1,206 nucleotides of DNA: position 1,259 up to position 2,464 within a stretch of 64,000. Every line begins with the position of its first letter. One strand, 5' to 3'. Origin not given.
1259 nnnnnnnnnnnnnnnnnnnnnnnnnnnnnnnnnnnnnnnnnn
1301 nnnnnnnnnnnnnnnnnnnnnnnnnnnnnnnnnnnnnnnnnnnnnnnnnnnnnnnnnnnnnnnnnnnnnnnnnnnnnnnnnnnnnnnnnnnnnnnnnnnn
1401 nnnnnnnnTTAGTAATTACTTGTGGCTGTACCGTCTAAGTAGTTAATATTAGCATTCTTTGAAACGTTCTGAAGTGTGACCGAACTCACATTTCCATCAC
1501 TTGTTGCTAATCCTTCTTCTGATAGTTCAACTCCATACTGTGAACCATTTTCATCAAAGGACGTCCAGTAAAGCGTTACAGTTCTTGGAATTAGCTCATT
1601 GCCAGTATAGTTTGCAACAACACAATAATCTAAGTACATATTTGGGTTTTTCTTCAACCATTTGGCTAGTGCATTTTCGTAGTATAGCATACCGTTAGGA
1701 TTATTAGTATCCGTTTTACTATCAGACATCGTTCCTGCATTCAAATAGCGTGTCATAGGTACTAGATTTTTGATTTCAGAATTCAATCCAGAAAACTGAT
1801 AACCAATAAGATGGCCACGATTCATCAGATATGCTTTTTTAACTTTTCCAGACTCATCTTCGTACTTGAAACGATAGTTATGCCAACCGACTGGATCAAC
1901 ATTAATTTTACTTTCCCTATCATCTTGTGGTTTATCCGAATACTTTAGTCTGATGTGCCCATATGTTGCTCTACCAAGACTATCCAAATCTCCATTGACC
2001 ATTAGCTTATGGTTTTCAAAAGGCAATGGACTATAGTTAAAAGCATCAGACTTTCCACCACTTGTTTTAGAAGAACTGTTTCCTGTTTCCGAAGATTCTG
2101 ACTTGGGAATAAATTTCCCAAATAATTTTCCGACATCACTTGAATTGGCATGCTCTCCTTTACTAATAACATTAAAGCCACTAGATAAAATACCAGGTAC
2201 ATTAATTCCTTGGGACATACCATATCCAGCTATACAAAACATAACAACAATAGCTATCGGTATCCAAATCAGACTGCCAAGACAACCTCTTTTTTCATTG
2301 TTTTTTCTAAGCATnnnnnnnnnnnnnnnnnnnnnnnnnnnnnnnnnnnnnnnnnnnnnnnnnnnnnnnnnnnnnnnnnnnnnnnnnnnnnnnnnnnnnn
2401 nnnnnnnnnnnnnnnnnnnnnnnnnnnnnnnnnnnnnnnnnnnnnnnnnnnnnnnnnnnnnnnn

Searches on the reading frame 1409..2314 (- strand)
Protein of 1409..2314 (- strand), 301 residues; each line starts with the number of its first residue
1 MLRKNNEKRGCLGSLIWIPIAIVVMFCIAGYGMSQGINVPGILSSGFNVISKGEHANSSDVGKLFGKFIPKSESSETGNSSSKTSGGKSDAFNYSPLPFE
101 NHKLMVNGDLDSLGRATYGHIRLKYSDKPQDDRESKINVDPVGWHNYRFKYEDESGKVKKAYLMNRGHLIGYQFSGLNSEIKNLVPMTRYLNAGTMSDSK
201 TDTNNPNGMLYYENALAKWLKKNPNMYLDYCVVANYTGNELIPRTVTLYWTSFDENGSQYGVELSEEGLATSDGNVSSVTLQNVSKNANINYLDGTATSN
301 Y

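Call 3: search_protein_families(library=pfam, proteins=[window:1409-2314:-], max_evalue=0.1)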
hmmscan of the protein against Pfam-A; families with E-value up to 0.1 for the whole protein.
window:1409-2314:- (301 aa): 2 families
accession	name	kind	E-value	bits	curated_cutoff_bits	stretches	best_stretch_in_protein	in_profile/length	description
PF13930.12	Endonuclea_NS_2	-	1.1e-18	68.1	27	1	108-248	12-126/132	DNA/RNA non-specific endonuclease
PF01223.29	Endonuclease_NS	-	1.3e-07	32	23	1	109-298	31-222/223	DNA/RNA non-specific endonuclease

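Call 84: search_protein_families(library=padloc, proteins=[window:1409-2314:-], max_evalue=0.01)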
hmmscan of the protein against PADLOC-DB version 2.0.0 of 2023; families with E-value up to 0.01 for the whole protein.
window:1409-2314:- (301 aa): 0 families

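Call 85: search_protein_families(library=phrogs, proteins=[window:1409-2314:-], max_evalue=0.001)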
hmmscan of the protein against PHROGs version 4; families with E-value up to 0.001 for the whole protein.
window:1409-2314:- (301 aa): 2 families
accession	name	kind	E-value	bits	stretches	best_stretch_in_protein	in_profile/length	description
phrog_5170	-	unknown function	2e-37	130.1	2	155-299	175-293/331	-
phrog_36807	-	unknown function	2.1e-14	54.4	1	106-262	129-262/283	-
